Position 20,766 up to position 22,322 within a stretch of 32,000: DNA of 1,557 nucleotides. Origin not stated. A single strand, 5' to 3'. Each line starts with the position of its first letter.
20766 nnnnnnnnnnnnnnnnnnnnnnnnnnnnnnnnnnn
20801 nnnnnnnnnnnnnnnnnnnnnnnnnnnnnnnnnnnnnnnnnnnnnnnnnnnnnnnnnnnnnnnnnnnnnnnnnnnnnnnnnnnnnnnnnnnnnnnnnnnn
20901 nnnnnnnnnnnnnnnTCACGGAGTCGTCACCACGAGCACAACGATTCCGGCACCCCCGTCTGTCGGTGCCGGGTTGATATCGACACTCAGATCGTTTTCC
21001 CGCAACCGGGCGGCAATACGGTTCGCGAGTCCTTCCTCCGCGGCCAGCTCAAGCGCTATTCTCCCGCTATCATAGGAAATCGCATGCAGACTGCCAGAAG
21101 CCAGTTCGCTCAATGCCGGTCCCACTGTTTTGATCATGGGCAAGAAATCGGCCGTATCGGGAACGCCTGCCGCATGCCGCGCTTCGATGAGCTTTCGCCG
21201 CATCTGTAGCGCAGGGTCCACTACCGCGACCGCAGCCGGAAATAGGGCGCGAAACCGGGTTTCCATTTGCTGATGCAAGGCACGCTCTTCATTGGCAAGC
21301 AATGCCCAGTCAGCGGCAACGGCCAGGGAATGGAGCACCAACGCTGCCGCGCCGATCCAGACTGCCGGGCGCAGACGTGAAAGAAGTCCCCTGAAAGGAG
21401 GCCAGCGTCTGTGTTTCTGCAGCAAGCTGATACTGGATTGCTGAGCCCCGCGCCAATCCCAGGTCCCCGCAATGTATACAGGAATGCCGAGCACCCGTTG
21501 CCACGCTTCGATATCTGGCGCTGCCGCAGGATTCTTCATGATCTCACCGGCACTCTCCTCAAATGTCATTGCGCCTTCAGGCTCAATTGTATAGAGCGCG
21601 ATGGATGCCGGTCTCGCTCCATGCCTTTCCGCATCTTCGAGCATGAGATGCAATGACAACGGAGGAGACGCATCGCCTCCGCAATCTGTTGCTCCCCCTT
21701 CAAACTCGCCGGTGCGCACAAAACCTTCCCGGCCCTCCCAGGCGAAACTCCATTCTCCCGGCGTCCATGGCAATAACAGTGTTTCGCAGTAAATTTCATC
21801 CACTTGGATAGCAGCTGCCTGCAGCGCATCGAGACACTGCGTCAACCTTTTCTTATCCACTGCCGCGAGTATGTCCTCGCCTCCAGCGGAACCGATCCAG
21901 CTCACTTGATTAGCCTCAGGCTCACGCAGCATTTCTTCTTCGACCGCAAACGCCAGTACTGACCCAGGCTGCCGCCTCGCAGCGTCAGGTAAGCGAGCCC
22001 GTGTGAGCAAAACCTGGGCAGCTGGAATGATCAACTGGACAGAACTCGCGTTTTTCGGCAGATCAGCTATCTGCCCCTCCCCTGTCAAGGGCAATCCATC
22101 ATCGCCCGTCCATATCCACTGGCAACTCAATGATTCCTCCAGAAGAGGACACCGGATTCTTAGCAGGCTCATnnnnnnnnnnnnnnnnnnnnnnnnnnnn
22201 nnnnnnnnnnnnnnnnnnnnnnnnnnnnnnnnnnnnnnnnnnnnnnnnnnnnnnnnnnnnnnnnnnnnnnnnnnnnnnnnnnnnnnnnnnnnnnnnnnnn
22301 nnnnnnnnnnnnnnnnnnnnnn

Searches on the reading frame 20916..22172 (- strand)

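Call 8: search_protein_families(library=pfam, proteins=[window:20916-22172:-], max_evalue=0.01)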
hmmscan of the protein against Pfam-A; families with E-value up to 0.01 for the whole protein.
window:20916-22172:- (418 aa): 2 families
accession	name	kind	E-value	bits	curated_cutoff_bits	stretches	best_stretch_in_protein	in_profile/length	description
PF05134.19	T2SSL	-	2.9e-15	56.7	25.5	1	36-162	41-166/231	Type II secretion system (T2SS), protein L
PF12693.12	GspL_C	-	3.3e-09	37.2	29.6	1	268-379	8-116/158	GspL periplasmic domain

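Call 9: search_protein_families(library=ncbifam, proteins=[window:20916-22172:-], max_evalue=0.01)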
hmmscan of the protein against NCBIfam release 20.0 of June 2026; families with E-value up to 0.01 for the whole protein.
window:20916-22172:- (418 aa): 1 family
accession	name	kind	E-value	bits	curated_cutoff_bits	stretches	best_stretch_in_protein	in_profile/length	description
TIGR01709.2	typeII_sec_gspL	equivalog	4e-54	184.2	65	1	4-410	2-390/392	type II secretion system protein GspL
